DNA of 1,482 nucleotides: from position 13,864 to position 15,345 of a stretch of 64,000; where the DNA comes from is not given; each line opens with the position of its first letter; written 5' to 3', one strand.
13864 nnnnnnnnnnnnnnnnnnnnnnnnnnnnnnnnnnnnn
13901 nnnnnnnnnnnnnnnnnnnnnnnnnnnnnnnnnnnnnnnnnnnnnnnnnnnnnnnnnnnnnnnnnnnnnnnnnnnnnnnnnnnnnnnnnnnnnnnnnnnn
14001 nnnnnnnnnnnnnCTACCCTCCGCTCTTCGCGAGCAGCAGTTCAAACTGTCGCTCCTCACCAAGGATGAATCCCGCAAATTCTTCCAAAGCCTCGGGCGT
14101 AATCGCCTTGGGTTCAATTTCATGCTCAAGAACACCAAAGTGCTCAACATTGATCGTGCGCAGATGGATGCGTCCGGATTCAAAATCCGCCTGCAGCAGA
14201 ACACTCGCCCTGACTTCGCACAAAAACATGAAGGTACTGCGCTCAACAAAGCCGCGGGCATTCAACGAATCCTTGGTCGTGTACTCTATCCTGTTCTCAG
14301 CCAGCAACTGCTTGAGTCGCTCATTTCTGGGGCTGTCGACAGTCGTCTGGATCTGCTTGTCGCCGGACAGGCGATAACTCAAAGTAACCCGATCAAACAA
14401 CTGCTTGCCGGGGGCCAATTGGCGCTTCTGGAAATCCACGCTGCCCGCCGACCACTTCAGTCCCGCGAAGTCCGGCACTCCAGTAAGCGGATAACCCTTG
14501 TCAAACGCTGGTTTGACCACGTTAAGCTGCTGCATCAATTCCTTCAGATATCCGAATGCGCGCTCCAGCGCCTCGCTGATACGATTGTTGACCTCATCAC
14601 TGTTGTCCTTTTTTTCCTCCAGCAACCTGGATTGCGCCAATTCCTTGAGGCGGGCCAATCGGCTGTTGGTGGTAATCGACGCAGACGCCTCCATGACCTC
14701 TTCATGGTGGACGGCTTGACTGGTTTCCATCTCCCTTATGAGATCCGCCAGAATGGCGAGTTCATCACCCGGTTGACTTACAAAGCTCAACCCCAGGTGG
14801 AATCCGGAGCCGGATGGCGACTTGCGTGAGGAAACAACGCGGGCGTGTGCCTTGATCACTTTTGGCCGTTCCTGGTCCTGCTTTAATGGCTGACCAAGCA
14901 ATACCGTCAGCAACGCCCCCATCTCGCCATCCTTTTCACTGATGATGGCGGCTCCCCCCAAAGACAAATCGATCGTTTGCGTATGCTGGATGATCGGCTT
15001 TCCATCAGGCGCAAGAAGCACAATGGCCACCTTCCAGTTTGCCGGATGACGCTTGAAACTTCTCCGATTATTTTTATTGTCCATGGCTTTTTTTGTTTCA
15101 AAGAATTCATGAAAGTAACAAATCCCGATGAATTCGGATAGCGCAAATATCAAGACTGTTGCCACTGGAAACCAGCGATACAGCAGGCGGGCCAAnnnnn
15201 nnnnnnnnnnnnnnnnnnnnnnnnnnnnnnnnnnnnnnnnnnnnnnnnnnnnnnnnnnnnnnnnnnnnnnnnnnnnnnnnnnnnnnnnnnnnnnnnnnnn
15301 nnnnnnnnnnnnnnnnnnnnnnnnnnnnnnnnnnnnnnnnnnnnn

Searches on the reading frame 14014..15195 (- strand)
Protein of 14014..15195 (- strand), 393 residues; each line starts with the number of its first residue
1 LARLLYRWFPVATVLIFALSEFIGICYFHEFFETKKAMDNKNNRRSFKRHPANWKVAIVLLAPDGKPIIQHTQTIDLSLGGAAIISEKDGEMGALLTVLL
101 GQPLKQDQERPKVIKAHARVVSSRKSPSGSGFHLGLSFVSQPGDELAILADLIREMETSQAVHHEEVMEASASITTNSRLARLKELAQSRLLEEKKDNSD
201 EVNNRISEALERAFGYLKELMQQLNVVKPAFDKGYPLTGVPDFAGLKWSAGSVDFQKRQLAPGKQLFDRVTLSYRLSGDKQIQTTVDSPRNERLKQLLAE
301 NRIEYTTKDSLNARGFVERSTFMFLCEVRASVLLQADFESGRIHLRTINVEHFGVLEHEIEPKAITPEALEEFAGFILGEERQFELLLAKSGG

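Call 3: search_protein_families(library=pfam, proteins=[window:14014-15195:-], max_evalue=0.1)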
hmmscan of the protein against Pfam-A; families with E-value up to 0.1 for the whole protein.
window:14014-15195:- (393 aa): 1 family
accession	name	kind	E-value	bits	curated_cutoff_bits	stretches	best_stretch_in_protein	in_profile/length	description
PF07238.19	PilZ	-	9e-09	36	22.5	1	43-154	1-101/102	PilZ domain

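Call 4: search_protein_families(library=ncbifam, proteins=[window:14014-15195:-], max_evalue=0.1)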
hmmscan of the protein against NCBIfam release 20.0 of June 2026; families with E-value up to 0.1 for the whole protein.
window:14014-15195:- (393 aa): 1 family
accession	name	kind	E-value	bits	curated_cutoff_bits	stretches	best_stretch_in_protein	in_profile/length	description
NF001064.0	PRK00117.5-4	equivalog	0.062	12.7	217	0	160-232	109-178/194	recombination regulator RecX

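Call 8: find_homologous_proteins(query=window:14014-15195:-, max_evalue=0.001)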
Query window:14014-15195:- (393 aa): 56 proteins with E <= 0.001 among 8000 candidates.
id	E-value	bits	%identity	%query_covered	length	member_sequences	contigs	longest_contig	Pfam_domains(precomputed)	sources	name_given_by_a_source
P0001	4.4e-228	775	100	91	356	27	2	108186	PF07238.20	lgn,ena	-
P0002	1.9e-195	667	85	90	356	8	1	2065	PF07238.20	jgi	-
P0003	9.2e-192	655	85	90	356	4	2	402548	PF07238.20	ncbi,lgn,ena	-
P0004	2.7e-167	575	71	90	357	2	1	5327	PF07238.20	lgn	-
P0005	4.5e-164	564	71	90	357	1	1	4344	PF07238.20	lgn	-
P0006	4.0e-151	522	67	89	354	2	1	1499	PF07238.20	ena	-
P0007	4.6e-139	482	62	89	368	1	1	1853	PF07238.20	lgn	-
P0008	4.7e-134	465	58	89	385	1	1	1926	PF07238.20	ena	-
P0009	2.4e-127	443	57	90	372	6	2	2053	PF07238.20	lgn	-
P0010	6.5e-127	442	56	89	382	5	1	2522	PF07238.20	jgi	-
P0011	8.3e-126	438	54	87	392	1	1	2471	PF07238.20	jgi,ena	jgi:hypothetical protein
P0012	1.0e-124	435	56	89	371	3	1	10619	PF07238.20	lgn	-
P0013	5.1e-119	416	53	90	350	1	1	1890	PF07238.20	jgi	jgi:hypothetical protein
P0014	1.5e-111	391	54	89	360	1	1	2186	PF07238.20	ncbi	-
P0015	2.7e-111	390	52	89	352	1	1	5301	PF07238.20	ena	-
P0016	7.2e-111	389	53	90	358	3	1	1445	PF07238.20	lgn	-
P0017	7.1e-107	376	52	90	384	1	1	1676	PF07238.20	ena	-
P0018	1.3e-106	375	53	90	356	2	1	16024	PF07238.20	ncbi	-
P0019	1.7e-106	375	52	90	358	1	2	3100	PF07238.20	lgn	-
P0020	2.6e-105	371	51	90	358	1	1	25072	PF07238.20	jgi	-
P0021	5.3e-104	366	52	89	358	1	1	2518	PF07238.20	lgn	-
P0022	9.6e-103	362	52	89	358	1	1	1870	PF07238.20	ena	-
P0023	3.9e-102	360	50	89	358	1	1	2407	PF07238.20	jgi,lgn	-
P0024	1.4e-100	355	51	90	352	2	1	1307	PF07238.20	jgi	jgi:hypothetical protein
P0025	2.0e-100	355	49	89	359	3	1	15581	PF07238.20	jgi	-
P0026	1.4e-95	339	50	86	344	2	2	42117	PF07238.20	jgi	-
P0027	2.2e-94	335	48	90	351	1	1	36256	PF07238.20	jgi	jgi:hypothetical protein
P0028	3.6e-93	331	45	89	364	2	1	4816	PF07238.20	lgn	-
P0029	5.3e-92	327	48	90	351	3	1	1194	PF07238.20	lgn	-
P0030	9.8e-92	326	46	89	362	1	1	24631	PF07238.20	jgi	-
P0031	7.7e-91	323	45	89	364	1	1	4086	PF07238.20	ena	-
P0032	4.0e-87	311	44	90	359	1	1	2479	PF07238.20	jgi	jgi:hypothetical protein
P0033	4.1e-87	311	43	90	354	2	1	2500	PF07238.20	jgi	-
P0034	1.2e-86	309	45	89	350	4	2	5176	PF07238.20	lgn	-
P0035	3.2e-86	308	46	87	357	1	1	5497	PF07238.20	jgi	jgi:hypothetical protein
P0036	1.8e-84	302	42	90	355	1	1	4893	PF07238.20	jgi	-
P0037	7.0e-84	300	42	90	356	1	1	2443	PF07238.20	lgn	-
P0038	1.4e-82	296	57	62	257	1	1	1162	PF07238.20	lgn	-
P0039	2.3e-82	295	44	90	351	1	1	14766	PF07238.20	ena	-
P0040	1.3e-81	293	43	90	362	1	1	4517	PF07238.20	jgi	jgi:hypothetical protein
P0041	8.0e-81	290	46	86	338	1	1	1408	PF07238.20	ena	-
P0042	1.7e-79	286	43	90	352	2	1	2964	PF07238.20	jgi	jgi:hypothetical protein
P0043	1.2e-77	280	43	84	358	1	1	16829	PF07238.20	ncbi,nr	ncbi:MAG: PilZ domain-containing protein [Burkholderiales bacterium]|nr:PilZ domain-containing prote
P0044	2.8e-75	272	42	88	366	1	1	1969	PF07238.20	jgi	jgi:hypothetical protein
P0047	2.2e-66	243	42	87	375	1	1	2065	PF07238.20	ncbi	-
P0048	4.0e-66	242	40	88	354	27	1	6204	PF07238.20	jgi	jgi:hypothetical protein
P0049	4.6e-65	238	40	84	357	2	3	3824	PF07238.20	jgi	-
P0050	6.1e-65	238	40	87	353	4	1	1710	PF07238.20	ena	-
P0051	1.5e-64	237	39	88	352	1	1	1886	PF07238.20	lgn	-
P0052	1.9e-63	233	39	84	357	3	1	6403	PF07238.20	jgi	jgi:hypothetical protein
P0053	6.5e-63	231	39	88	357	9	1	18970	PF07238.20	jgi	jgi:hypothetical protein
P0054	1.7e-61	227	38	86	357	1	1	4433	PF07238.20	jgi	jgi:hypothetical protein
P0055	1.5e-60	224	41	78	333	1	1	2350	PF07238.20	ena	-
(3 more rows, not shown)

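Call 10: find_related_loci(query=A1, collection=genome_contigs, flank=6000)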
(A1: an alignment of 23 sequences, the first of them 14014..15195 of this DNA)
Query A1 (393 aa) in genome_contigs; peptide patterns used: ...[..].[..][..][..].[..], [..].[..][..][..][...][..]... (x = any residue, [..] = any of these).
285 stretches matched a pattern; 14 encode a relative of the query (tblastn E <= 1e-3); 14 distinct loci.
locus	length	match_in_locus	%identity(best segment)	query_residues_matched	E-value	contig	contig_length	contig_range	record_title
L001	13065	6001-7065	85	38-392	0e+0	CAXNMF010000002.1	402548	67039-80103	MAG: Burkholderiales bacterium isolate ME-04may21-LR-25 genome assembly, contig: ME-04may21-LR-C143, whole genome shotgu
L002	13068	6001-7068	53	38-390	6e-118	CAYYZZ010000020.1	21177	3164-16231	MAG TPA_asm: uncultured Streptomycetaceae bacterium isolate SRP136066_co1_25 genome assembly, contig: NODE_2332_length_2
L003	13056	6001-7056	44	44-392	1e-89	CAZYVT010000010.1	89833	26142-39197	MAG TPA_asm: uncultured Enterobacteriaceae bacterium isolate SRP119689_co1_1 genome assembly, contig: NODE_240_length_89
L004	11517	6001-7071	42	38-391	3e-88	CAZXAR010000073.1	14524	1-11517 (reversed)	MAG TPA_asm: uncultured Enterobacteriaceae bacterium isolate binchicken_co21_395 genome assembly, contig: NODE_2709_leng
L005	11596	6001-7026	42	38-388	2e-86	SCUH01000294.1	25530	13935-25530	MAG: Betaproteobacteria bacterium isolate FW602_bin.30 FW602_bin.30-105255, whole genome shotgun sequence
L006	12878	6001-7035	41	38-390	2e-84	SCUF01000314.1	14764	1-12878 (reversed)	MAG: Betaproteobacteria bacterium isolate FW602_bin.24 FW602_bin.24-80113, whole genome shotgun sequence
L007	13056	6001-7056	41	36-392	6e-84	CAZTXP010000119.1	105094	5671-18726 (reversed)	MAG TPA_asm: uncultured Enterobacteriaceae bacterium isolate binchicken_co200_30 genome assembly, contig: k141_18946, wh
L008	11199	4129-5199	41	38-391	9e-82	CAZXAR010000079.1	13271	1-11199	MAG TPA_asm: uncultured Enterobacteriaceae bacterium isolate binchicken_co21_395 genome assembly, contig: NODE_3243_leng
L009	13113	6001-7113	40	38-390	1e-81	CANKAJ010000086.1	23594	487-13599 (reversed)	MAG: Betaproteobacteria bacterium isolate RH-23may17-977 genome assembly, contig: RH-23may17-C15553, whole genome shotgu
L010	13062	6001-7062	41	43-393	1e-77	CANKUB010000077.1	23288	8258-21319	MAG: Betaproteobacteria bacterium isolate RH-9nov16-74 genome assembly, contig: RH-9nov16-C-C3999, whole genome shotgun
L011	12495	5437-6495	40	43-390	4e-76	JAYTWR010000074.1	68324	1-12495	MAG: Burkholderiales bacterium isolate GFS_5817 GFS_5817_73, whole genome shotgun sequence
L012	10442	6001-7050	41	34-380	6e-76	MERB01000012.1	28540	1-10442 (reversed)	MAG: Betaproteobacteria bacterium RIFCSPLOWO2_02_FULL_66_14 rifcsplowo2_02_scaffold_14939, whole genome shotgun sequence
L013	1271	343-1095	42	142-388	1e-60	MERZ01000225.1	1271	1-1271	MAG: Burkholderiales bacterium RIFCSPHIGHO2_12_FULL_61_11 rifcsphigho2_12_scaffold_324628, whole genome shotgun sequence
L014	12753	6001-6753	42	142-388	3e-57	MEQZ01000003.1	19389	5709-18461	MAG: Betaproteobacteria bacterium RIFCSPLOWO2_02_FULL_65_20 rifcsplowo2_02_scaffold_10128, whole genome shotgun sequence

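Call 12: find_encoding_contigs(protein=P0004, flank=6000, max_places=3)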
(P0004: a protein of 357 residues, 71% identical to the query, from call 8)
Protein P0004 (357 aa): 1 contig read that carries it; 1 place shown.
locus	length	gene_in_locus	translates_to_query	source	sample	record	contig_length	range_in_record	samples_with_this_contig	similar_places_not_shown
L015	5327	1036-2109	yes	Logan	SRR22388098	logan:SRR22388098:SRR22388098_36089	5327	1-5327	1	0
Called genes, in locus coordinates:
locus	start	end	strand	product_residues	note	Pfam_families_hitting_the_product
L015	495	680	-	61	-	-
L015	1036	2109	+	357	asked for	PF07238:PilZ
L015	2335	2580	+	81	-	PF00939:Na_sulph_symp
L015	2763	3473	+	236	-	PF00392:GntR, PF07729:FCD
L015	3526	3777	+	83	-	-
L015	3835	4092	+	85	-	-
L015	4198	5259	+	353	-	PF00753:Lactamase_B (weak), PF12706:Lactamase_B_2 (faint), PF23023:Anti-Pycsar_Apyc1 (weak)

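Call 13: find_encoding_contigs(protein=P0012, flank=6000, max_places=3)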
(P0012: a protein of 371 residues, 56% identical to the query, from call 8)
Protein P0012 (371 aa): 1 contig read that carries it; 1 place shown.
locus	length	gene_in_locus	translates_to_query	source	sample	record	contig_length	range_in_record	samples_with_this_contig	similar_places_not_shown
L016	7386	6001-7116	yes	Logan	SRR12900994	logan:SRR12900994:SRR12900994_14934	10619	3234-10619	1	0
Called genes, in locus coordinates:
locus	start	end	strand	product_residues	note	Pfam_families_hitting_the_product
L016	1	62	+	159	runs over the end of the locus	PF07883:Cupin_2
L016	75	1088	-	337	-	PF03401:TctC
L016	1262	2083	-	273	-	-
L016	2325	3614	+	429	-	PF00072:Response_reg, PF00989:PAS, PF08448:PAS_4, PF08447:PAS_3, PF00990:GGDEF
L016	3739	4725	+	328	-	PF00571:CBS (faint), PF01769:MgtE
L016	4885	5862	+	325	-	PF03401:TctC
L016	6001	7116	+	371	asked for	PF07238:PilZ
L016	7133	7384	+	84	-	?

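Call 14: find_encoding_contigs(protein=P0020, flank=6000, max_places=3)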
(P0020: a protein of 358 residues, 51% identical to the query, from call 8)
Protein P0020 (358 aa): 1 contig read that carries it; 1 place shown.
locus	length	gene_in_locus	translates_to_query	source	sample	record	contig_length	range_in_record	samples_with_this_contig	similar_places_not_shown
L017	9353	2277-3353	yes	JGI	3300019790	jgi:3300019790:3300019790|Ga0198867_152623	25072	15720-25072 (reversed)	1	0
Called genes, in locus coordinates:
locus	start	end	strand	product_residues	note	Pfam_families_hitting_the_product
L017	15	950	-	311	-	PF00749:tRNA-synt_1c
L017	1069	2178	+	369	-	PF08240:ADH_N, PF00107:ADH_zinc_N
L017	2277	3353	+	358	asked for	PF07238:PilZ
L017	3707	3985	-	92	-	-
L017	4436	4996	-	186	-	PF00581:Rhodanese (weak)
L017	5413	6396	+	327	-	PF03401:TctC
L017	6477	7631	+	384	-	PF06500:FrsA-like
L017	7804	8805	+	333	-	PF03401:TctC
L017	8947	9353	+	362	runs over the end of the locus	PF01408:GFO_IDH_MocA, PF03807:F420_oxidored (weak), PF02894:GFO_IDH_MocA_C, PF22725:GFO_IDH_MocA_C3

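Call 32: predict_structure(alignment_id=A3)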
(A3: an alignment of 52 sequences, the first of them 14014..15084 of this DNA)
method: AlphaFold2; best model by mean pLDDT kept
length: 356 residues; sequences in the alignment: 52
mean_pLDDT: 86.4   pTM: 0.56
mean pLDDT of the five models: 86.4, 85.1, 84.4, 83.7, 80.4
residues with pLDDT >= 90: 220; 70-90: 94; 50-70: 18; < 50: 24
segments of 3 or more residues with pLDDT < 50: 1-8, 126-139
pLDDT, mean of each block of 10 residues (from residue 1): 44 78 83 89 91 88 86 88 92 90 90 85 53 38 78 72 91 98 97 92 93 97 87 98 95 93 93 95 96 97 96 94 96 96 92 62
secondary structure, 60 per line:
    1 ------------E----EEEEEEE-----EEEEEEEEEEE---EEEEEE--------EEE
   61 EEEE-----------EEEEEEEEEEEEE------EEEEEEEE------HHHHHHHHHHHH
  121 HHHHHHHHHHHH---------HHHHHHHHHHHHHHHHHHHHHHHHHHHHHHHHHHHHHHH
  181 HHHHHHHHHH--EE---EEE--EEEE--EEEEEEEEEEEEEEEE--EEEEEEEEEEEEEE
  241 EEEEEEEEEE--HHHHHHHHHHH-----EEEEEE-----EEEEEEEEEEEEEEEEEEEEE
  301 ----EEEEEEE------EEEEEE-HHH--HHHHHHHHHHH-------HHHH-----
elements in order: E18-24 E30-40 E44-49 E58-64 E76-88 E95-102 H109-132 H142-190 E198-200 E203-206 E209-224 E227-250 H253-263 E269-274 E280-300 E305-311 E318-323 H330-340 H348-351

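Call 34: fold_search(model_id=the predicted structure, library=pdb)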
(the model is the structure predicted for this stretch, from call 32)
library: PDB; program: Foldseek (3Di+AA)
matches with E <= 10: 939; with E <= 0.001: 16
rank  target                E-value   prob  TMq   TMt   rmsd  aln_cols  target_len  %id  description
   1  4rt0_A                8.3e-06  1.00  0.22  0.62   4.2       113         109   20  Structure of the Alg44 PilZ domain from Pseudomonas aeruginosa PAO1 in complex with c-di-GMP (released 2015-04-08)
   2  4xrn_C                8.7e-06  1.00  0.25  0.72   3.5       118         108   20  Pilz domain with c-di-gmp of a protein from Pseudomonas aeruginosa (released 2016-02-03)
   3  4rt0_B                1.0e-05  1.00  0.23  0.65   4.1       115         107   20  Structure of the Alg44 PilZ domain from Pseudomonas aeruginosa PAO1 in complex with c-di-GMP (released 2015-04-08)
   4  4rt1_A                1.1e-05  1.00  0.24  0.70   3.5       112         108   19  Structure of the Alg44 PilZ domain (R95A mutant) from Pseudomonas aeruginosa PAO1 in complex with c-di-GMP (released 2015-04-08)
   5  4xrn_D                1.1e-05  1.00  0.25  0.72   3.6       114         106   21  Pilz domain with c-di-gmp of a protein from Pseudomonas aeruginosa (released 2016-02-03)
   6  4xrn_B                1.1e-05  1.00  0.24  0.71   3.8       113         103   19  Pilz domain with c-di-gmp of a protein from Pseudomonas aeruginosa (released 2016-02-03)
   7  4xrn_A                1.6e-05  1.00  0.25  0.73   3.6       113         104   19  Pilz domain with c-di-gmp of a protein from Pseudomonas aeruginosa (released 2016-02-03)
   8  5vx6_A                2.3e-05  1.00  0.26  0.41   4.8       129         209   21  Structure of Bacillus subtilis Inhibitor of motility (MotI/DgrA) (released 2017-11-22)
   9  5vx6_B                2.5e-05  1.00  0.25  0.40   3.8       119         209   22  Structure of Bacillus subtilis Inhibitor of motility (MotI/DgrA) (released 2017-11-22)
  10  5y6g                  3.7e-05  1.00  0.24  0.56   6.0       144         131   16  PilZ domain with c-di-GMP of YcgR from Escherichia coli (released 2018-07-18)
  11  5y4r_D                1.7e-04  1.00  0.25  0.69   6.4       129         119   17  Structure of a methyltransferase complex (released 2017-11-29)
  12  8u0i                  2.6e-04  1.00  0.19  0.69   4.1       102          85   20  Crystal structure of PA0012 complexed with cyclic-di-GMP from Pseudomonas aeruginosa (released 2024-09-04)
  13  5y6f                  2.8e-04  1.00  0.27  0.40   4.0       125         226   18  Crystal structure of YcgR in complex with c-di-GMP from Escherichia coli (released 2018-07-18)
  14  5ej1_A                3.1e-04  1.00  0.24  0.14   7.3       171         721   18  Pre-translocation state of bacterial cellulose synthase (released 2016-03-30)
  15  5xly_B                4.0e-04  1.00  0.25  0.66  10.7       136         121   18  Crystal structure of CheR1 in complex with c-di-GMP-bound MapZ (released 2017-08-23)
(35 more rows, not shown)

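Call 35: search_solved_structures(query=A3, max_evalue=1)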
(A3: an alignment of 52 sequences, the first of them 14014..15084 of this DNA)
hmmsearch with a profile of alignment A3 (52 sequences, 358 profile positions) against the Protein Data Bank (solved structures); distinct sequences matched with E-value up to 1: 3.
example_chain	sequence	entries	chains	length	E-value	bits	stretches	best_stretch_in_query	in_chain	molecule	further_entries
4i86_A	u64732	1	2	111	0.059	15.7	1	6-47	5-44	Cellulose synthase 1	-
2lf0_A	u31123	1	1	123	0.51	12.6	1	104-198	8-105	Uncharacterized protein yibL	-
5j2z_A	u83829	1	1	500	0.63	12.3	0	82-157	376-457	UL37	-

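Call 80: search_dna_similar(query=window:14017-15084:-, collection=plasmids, mode=protein, max_evalue=0.001, max_rows=15)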
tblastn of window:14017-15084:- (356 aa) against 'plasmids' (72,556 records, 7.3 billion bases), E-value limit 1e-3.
No match.
